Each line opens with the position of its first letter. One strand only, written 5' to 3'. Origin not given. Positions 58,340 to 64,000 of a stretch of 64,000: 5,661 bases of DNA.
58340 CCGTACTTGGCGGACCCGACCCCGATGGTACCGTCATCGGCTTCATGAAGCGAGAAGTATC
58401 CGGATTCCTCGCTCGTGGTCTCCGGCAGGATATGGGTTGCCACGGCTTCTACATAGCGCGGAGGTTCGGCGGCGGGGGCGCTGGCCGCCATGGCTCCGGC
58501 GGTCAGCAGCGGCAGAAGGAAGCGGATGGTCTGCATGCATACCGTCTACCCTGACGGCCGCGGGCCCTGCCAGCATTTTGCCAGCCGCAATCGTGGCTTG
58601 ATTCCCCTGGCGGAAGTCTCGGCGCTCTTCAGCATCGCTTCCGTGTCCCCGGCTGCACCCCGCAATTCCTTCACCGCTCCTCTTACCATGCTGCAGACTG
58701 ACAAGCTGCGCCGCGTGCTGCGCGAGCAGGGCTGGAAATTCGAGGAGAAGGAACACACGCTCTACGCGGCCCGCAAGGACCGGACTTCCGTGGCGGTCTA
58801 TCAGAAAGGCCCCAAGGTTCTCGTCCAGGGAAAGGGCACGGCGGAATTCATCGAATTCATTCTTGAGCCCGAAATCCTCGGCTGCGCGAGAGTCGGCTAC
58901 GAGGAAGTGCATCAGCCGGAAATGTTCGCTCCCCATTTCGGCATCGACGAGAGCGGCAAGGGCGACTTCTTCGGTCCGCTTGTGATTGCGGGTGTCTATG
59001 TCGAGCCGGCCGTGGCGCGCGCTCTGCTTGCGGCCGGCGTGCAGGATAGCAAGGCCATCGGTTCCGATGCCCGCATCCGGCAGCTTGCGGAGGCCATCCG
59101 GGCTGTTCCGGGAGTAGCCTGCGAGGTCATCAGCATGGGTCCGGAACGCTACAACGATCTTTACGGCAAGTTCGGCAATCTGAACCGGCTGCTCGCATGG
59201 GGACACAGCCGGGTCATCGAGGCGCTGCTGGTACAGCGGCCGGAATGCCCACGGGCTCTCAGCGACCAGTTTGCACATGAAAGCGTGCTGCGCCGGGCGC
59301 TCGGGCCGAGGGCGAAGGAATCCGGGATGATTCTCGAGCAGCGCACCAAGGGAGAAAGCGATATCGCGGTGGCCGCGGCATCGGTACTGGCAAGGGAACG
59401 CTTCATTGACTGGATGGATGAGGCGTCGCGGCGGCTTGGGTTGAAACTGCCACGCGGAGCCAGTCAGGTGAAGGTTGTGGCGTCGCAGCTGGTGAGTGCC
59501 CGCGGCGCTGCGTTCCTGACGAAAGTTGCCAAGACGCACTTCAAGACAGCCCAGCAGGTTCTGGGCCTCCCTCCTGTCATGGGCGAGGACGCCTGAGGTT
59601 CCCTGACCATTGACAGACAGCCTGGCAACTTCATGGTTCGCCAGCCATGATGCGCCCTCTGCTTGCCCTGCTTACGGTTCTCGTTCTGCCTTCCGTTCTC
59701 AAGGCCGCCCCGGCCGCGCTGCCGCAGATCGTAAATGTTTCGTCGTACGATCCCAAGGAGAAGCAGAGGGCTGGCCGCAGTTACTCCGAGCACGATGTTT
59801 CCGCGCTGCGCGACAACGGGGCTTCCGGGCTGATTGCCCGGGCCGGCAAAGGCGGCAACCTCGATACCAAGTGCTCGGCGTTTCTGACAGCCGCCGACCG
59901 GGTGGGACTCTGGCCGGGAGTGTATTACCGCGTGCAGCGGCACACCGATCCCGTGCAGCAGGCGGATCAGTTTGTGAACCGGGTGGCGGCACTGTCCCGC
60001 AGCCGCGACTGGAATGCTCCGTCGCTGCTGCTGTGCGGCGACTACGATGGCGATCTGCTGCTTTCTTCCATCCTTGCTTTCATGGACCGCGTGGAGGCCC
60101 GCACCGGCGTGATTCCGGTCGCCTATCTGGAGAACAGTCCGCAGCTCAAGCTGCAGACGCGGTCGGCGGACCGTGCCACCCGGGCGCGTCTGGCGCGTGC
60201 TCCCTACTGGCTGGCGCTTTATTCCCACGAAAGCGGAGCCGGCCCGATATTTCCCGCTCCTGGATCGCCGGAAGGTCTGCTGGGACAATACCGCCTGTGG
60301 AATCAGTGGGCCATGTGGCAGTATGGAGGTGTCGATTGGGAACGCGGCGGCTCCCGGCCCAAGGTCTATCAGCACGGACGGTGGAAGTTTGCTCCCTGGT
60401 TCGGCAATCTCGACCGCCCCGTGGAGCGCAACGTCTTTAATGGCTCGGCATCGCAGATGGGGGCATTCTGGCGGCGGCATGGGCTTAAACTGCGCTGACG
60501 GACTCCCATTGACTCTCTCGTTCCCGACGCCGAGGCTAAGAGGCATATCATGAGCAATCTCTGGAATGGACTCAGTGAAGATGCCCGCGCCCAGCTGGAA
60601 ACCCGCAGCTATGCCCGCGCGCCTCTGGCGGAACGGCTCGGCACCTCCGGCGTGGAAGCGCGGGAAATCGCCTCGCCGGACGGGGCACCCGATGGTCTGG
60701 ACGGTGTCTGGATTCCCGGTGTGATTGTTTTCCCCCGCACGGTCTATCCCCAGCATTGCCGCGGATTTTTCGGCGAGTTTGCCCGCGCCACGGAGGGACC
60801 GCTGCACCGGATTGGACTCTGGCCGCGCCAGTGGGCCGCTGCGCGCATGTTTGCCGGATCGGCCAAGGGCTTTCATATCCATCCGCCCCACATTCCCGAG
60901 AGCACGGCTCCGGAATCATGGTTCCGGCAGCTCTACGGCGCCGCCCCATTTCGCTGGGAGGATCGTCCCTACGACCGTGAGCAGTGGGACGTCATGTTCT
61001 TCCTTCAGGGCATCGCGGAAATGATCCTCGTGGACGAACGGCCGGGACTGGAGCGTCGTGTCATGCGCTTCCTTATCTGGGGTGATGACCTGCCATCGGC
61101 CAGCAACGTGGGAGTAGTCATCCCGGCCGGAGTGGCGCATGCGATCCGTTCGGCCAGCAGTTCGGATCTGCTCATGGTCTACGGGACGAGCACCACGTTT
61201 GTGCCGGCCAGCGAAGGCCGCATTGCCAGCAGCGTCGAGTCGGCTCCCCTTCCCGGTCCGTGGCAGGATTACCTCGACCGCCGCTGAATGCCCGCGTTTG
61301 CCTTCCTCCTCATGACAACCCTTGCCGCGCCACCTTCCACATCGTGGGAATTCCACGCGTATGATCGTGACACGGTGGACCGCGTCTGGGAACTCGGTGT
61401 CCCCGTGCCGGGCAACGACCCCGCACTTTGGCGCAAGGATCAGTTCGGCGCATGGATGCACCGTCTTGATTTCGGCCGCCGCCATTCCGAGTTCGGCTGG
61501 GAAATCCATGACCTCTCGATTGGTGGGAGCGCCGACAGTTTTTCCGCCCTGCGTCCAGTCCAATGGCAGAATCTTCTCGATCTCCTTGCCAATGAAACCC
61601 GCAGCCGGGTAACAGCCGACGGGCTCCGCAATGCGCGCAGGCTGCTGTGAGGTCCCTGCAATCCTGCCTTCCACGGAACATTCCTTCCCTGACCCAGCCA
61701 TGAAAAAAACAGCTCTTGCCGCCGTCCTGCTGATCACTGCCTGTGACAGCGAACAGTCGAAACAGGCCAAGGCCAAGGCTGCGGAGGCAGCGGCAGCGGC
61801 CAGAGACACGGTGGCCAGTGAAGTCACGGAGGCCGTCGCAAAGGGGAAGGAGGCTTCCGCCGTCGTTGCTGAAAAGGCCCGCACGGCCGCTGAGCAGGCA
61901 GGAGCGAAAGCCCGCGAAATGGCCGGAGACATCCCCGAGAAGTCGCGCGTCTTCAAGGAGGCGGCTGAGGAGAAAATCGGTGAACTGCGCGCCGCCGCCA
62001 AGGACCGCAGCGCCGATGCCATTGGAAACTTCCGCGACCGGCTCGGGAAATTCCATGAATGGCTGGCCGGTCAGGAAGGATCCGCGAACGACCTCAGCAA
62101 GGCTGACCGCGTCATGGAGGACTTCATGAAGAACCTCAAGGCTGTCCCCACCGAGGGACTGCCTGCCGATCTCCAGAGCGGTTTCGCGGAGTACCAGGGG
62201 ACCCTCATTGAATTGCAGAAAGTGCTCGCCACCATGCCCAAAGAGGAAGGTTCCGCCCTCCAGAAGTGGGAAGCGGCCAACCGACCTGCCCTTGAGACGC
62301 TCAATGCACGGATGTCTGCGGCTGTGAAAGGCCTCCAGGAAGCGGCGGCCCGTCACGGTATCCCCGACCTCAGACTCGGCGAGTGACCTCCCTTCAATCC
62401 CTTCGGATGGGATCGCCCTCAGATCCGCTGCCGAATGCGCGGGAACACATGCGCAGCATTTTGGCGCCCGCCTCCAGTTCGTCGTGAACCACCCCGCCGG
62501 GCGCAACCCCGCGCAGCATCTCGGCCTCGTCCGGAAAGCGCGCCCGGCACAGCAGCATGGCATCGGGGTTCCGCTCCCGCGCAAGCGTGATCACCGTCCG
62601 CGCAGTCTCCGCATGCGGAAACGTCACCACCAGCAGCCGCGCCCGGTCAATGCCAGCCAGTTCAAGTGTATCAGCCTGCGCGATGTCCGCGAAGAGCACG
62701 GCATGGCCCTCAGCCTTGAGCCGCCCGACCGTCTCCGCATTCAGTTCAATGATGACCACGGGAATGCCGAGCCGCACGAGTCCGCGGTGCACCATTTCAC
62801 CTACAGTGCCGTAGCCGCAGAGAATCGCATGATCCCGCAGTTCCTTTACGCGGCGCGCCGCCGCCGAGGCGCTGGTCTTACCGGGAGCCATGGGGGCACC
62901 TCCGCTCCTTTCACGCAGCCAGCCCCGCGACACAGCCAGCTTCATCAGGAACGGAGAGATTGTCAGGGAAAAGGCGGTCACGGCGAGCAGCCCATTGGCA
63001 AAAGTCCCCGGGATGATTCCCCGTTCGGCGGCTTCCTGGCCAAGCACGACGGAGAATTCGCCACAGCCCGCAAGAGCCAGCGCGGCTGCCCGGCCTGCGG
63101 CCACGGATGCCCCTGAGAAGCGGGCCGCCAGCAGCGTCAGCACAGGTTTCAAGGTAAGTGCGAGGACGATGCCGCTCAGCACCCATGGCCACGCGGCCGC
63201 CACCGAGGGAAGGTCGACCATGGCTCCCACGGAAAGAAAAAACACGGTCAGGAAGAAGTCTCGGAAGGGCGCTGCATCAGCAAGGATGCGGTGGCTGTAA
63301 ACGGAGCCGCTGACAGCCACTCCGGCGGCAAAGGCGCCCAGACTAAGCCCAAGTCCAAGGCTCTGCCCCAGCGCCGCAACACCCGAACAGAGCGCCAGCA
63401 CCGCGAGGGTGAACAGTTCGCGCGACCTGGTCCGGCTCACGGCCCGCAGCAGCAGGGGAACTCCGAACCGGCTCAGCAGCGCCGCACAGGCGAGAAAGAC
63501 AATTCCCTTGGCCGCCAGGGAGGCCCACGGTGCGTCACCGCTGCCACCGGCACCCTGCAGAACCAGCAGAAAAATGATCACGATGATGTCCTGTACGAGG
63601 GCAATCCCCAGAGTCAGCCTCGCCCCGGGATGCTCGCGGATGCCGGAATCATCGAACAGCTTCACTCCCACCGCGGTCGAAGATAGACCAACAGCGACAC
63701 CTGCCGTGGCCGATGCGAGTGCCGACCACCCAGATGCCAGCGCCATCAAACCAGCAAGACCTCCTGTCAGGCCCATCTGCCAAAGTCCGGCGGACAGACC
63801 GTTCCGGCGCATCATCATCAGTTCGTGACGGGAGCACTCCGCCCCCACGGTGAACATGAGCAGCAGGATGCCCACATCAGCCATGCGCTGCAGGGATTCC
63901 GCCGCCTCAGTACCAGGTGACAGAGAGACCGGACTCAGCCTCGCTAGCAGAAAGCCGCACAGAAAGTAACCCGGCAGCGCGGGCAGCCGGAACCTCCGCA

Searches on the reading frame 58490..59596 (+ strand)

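Call 49: search_protein_families(library=pfam, proteins=[window:58490-59596:+], max_evalue=0.0001)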
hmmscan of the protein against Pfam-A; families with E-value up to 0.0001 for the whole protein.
window:58490-59596:+ (368 aa): 1 family
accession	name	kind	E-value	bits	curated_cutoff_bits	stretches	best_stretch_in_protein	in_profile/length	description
PF01351.25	RNase_HII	-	4e-24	86.1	25.8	1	151-353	2-198/199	Ribonuclease HII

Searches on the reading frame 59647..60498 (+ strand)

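Call 49: search_protein_families(library=pfam, proteins=[window:59647-60498:+], max_evalue=0.0001)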
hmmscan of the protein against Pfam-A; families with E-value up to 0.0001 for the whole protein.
window:59647-60498:+ (283 aa): 1 family
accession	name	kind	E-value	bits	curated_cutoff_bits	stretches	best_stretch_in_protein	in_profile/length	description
PF01183.26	Glyco_hydro_25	-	1.1e-10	42.5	27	1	48-227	9-172/180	Glycosyl hydrolases family 25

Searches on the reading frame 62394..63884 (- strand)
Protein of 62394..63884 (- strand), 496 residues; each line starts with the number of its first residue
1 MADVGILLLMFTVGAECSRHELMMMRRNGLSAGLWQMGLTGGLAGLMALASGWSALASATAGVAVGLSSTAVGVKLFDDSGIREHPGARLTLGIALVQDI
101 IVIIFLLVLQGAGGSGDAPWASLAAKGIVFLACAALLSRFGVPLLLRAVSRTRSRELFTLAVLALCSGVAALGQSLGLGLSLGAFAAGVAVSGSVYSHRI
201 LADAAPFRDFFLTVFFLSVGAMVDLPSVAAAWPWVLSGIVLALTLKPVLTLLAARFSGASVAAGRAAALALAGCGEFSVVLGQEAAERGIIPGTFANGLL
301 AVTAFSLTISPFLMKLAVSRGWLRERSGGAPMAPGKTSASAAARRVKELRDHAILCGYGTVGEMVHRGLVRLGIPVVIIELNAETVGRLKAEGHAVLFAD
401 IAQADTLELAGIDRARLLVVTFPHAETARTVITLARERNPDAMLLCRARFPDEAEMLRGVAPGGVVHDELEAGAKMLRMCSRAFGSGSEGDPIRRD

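Call 49: search_protein_families(library=pfam, proteins=[window:62394-63884:-], max_evalue=0.0001)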
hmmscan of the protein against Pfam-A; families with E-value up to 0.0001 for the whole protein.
window:62394-63884:- (496 aa): 2 families
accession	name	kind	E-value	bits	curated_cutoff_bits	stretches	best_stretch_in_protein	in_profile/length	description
PF00999.27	Na_H_Exchanger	-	4e-41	141.6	26.2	1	2-315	47-375/375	Sodium/hydrogen exchanger, transmembrane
PF02254.24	TrkA_N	-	1e-20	74.6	23.8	1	354-459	2-107/116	TrkA-N domain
